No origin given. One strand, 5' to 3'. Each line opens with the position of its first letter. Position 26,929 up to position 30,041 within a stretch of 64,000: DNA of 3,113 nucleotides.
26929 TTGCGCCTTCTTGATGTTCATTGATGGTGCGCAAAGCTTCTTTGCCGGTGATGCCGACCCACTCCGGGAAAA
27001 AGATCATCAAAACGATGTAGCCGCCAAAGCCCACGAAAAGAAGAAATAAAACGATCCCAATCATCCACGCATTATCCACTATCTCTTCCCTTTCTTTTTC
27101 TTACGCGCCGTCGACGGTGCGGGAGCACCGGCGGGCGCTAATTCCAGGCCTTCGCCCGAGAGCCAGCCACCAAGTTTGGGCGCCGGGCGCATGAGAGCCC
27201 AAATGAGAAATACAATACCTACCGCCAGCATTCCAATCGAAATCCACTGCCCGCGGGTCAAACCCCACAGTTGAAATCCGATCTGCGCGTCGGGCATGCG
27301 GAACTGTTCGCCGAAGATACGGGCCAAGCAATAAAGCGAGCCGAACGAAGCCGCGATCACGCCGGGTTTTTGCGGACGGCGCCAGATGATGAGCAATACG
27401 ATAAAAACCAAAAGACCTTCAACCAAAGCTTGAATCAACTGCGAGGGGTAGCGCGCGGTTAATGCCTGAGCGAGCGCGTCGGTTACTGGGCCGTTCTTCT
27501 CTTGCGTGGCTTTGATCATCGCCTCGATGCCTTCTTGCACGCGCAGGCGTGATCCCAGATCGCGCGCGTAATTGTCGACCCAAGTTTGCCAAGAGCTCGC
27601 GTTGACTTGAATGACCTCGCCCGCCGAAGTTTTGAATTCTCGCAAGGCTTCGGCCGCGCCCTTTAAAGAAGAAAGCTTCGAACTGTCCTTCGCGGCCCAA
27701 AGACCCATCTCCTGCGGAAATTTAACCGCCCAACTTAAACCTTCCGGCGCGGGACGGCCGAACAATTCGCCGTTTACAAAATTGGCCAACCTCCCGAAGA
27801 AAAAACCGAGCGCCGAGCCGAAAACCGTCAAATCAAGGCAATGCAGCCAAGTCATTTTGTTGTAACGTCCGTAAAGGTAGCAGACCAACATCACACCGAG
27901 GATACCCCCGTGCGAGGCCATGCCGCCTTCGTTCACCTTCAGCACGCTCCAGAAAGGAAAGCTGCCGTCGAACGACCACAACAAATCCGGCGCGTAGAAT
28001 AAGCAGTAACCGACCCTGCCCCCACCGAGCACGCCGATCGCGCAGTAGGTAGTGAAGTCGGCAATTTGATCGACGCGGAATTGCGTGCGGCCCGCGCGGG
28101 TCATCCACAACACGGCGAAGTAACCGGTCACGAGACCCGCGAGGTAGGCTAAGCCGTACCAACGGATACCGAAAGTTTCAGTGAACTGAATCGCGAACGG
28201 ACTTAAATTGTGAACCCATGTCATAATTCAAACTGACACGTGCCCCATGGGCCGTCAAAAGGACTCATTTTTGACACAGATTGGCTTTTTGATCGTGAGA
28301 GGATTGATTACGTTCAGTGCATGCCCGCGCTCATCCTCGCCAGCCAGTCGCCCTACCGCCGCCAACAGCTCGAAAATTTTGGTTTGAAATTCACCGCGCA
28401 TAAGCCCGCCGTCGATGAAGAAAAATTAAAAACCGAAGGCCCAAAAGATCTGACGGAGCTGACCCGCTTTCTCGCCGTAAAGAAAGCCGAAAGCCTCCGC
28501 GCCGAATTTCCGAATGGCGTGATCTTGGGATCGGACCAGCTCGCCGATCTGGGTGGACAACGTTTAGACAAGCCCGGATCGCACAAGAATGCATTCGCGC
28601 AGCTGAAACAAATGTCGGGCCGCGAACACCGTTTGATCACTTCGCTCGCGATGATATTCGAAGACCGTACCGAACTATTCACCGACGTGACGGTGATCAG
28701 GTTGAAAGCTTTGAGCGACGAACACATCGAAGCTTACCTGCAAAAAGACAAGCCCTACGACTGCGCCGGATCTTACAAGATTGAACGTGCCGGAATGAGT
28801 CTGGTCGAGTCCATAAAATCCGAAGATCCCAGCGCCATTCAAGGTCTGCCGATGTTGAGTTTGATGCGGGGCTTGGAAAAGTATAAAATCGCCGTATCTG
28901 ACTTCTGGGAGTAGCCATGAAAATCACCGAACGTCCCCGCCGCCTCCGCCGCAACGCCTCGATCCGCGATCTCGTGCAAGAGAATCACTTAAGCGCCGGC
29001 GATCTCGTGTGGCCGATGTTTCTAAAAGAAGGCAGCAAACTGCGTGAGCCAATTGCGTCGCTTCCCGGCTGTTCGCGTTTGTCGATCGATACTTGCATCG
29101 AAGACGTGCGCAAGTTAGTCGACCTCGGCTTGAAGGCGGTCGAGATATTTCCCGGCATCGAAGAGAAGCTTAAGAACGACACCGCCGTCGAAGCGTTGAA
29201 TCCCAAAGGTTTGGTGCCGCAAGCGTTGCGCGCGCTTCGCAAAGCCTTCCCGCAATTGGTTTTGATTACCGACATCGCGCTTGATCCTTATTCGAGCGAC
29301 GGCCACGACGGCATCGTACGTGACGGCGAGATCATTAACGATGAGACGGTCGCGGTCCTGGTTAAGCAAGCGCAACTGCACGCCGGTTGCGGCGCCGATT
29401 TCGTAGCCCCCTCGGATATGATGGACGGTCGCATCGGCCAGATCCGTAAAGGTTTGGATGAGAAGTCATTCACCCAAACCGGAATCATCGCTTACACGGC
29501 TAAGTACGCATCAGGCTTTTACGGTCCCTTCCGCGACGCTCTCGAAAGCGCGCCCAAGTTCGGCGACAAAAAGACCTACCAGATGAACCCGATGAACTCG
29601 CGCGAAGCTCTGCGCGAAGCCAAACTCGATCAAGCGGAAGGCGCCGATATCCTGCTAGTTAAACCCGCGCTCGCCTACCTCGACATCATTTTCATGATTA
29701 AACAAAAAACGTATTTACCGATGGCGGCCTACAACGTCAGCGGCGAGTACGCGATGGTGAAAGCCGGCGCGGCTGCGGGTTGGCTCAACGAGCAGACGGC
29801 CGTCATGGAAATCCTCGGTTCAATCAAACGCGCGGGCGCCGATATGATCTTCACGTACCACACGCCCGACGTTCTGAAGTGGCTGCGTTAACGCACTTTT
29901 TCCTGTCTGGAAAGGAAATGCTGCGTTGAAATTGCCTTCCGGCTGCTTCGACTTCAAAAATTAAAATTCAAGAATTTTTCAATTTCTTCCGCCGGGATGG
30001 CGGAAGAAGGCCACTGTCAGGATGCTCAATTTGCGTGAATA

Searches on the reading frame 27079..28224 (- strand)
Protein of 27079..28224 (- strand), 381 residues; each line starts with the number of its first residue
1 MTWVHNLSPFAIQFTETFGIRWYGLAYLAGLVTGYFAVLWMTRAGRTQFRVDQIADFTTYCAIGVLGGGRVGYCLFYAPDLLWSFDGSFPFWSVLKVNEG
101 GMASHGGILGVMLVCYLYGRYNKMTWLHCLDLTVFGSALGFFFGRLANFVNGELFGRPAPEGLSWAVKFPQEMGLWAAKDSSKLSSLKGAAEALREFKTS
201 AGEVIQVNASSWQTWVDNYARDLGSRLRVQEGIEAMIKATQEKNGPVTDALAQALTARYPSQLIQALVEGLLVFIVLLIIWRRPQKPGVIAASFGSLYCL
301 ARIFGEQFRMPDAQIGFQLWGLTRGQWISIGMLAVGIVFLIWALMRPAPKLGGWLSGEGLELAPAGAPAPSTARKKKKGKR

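Call 39: search_protein_families(library=pfam, proteins=[window:27079-28224:-], max_evalue=0.01)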
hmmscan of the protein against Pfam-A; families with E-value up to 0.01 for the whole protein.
window:27079-28224:- (381 aa): 1 family
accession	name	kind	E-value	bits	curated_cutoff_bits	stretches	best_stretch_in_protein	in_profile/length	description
PF01790.23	LGT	-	2.1e-56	191.4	24.9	1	10-342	2-240/240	Prolipoprotein diacylglyceryl transferase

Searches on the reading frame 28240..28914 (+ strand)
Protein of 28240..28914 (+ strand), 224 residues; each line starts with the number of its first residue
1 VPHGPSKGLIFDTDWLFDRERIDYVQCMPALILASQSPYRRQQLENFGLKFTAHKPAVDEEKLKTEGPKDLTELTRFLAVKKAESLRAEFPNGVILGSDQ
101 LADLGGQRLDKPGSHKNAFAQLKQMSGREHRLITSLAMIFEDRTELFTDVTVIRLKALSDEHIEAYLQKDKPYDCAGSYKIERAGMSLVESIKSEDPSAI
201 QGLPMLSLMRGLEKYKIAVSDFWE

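Call 39: search_protein_families(library=pfam, proteins=[window:28240-28914:+], max_evalue=0.01)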
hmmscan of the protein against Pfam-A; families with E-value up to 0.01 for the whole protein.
window:28240-28914:+ (224 aa): 1 family
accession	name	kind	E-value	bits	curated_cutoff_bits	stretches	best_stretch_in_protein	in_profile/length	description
PF02545.19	Maf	-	2.5e-46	158.2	27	1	31-214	2-186/187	Maf-like protein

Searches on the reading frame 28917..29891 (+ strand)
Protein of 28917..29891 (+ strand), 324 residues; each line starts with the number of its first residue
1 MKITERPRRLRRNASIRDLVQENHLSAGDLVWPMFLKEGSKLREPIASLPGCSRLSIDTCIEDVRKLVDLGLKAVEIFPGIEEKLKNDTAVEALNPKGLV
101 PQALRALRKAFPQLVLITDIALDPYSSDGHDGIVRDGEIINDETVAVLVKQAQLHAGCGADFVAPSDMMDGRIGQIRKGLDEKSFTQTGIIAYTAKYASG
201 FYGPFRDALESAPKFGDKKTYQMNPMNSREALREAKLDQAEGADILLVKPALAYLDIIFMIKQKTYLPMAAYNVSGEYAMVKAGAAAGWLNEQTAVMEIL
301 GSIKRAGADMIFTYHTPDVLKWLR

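Call 39: search_protein_families(library=pfam, proteins=[window:28917-29891:+], max_evalue=0.01)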
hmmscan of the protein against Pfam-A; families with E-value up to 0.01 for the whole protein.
window:28917-29891:+ (324 aa): 1 family
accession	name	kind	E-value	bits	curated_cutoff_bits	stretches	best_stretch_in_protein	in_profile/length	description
PF00490.27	ALAD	-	6.4e-134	446.5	24.6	1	5-322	2-317/317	Delta-aminolevulinic acid dehydratase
